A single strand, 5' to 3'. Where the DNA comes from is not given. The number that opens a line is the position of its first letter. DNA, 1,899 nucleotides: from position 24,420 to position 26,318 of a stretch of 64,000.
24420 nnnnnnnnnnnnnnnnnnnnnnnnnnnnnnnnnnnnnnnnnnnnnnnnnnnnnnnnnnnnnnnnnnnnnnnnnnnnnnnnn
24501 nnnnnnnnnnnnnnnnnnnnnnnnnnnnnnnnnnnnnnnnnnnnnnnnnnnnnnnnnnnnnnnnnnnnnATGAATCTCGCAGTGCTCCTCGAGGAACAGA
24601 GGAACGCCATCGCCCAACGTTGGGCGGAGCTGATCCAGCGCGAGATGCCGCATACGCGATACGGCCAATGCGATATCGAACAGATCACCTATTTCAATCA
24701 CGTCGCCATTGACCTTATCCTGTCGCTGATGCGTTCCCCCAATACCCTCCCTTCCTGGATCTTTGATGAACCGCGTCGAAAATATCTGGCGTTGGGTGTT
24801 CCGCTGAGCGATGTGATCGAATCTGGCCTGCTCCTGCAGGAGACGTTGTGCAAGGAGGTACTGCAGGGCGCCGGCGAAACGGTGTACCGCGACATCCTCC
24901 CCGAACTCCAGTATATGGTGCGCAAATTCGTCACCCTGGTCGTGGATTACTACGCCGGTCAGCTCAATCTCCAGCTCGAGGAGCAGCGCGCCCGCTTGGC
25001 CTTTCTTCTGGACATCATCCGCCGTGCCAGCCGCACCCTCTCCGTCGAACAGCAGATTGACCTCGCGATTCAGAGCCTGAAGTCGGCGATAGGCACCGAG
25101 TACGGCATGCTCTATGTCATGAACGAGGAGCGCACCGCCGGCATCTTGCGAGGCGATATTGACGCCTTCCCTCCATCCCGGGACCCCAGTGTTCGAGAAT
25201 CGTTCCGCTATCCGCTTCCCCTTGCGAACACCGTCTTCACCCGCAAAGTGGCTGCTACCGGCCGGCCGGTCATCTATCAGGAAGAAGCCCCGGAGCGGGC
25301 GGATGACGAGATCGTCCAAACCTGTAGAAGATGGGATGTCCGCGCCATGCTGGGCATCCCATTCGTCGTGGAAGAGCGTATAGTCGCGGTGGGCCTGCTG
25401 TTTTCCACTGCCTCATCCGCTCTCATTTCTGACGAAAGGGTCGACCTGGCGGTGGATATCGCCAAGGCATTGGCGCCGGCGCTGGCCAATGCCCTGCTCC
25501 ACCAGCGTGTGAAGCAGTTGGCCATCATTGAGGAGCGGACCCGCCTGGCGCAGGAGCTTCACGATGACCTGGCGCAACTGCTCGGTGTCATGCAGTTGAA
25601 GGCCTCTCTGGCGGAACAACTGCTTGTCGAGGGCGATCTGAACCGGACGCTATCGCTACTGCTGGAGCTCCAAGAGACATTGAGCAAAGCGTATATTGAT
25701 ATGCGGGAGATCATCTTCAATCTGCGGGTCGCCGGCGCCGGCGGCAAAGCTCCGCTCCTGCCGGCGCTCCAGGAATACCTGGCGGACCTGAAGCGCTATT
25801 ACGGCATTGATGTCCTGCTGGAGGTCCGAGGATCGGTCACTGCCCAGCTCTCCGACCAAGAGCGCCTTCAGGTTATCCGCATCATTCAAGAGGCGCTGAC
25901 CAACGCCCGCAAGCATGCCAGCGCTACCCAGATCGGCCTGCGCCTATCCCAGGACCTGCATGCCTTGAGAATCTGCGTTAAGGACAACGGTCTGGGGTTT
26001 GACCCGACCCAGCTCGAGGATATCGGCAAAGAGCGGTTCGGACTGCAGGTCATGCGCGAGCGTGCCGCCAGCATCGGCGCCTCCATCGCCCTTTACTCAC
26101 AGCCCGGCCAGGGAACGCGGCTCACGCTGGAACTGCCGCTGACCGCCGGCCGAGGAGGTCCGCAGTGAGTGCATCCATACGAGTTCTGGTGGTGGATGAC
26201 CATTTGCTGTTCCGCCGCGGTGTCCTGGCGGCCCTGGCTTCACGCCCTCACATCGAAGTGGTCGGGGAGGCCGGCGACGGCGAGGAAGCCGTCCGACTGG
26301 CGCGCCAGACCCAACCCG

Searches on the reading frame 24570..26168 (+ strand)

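Call 75: search_protein_families(library=pfam, proteins=[window:24570-26168:+], max_evalue=0.00001)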
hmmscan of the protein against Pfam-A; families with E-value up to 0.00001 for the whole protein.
window:24570-26168:+ (532 aa): 4 families
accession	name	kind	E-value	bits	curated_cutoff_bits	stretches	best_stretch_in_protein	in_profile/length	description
PF02518.31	HATPase_c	-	6.8e-16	59.1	26.4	1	433-525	4-110/111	Histidine kinase-, DNA gyrase B-, and HSP90-like ATPase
PF07730.19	HisKA_3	-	7.8e-13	49.2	24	1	322-386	1-64/68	Histidine kinase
PF01590.32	GAF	-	1.5e-06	29.2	22.4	1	160-304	3-132/133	GAF domain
PF13581.12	HATPase_c_2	-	9.4e-06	26.1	27.4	0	425-488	22-90/127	Histidine kinase-like ATPase domain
